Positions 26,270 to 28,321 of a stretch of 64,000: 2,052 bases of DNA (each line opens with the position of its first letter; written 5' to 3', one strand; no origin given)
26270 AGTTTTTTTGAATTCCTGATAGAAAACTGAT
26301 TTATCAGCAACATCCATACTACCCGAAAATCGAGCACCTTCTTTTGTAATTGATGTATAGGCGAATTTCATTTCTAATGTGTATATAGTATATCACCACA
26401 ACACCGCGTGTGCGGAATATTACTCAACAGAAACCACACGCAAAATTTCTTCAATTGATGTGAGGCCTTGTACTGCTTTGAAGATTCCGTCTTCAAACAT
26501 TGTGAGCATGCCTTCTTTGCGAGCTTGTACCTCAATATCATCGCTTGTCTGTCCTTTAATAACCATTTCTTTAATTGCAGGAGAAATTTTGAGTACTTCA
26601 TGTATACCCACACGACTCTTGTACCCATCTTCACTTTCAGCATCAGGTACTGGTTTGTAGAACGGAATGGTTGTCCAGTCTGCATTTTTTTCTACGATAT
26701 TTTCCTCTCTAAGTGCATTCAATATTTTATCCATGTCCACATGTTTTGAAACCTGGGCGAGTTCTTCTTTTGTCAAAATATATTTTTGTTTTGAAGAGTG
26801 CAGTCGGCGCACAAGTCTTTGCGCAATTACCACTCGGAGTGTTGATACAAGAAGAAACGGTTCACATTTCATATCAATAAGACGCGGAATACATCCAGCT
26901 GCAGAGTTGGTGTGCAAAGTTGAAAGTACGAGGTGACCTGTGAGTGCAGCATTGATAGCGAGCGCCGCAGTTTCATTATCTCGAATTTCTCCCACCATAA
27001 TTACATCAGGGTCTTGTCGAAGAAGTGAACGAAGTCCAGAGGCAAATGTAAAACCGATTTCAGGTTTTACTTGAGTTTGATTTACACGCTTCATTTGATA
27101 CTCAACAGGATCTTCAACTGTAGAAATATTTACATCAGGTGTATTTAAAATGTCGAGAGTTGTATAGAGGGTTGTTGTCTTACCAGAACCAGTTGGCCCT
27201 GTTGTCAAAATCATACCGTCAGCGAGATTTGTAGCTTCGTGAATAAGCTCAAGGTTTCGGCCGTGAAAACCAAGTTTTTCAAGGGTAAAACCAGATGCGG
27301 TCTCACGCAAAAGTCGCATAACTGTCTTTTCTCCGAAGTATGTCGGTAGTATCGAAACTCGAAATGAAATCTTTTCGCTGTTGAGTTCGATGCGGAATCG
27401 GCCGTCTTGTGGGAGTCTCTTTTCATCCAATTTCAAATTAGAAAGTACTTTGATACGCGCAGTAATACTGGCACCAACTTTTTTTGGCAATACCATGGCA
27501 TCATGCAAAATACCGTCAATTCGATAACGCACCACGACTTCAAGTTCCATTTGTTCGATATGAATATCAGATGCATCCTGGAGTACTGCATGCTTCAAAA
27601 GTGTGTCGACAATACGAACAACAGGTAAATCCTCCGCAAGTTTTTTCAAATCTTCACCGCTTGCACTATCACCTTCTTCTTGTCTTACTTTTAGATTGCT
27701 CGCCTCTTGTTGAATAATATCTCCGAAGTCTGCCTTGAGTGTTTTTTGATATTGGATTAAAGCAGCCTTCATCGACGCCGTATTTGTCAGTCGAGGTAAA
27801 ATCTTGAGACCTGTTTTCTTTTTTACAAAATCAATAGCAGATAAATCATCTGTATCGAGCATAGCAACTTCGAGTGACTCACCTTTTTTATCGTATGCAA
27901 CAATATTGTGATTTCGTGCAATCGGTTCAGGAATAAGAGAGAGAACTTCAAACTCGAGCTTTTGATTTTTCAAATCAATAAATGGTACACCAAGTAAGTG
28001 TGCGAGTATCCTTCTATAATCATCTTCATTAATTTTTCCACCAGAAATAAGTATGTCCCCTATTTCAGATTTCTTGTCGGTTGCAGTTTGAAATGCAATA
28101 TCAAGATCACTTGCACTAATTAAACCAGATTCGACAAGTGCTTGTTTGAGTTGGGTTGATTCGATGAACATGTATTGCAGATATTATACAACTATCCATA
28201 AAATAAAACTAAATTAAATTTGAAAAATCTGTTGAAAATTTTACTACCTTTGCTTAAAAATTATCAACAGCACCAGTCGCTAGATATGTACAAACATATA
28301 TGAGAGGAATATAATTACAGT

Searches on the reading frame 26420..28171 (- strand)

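Call 70: search_protein_families(library=pfam, proteins=[window:26420-28171:-], max_evalue=0.00001)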
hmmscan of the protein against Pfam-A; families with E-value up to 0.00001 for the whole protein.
window:26420-28171:- (583 aa): 2 families
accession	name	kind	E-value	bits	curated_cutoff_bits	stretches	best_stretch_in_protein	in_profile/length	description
PF00437.27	T2SSE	-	5e-119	397.7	24.9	1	179-578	3-370/370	Type II/IV secretion system protein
PF05157.20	MshEN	-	1.2e-11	44.8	23.1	1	60-145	1-87/90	MshEN domain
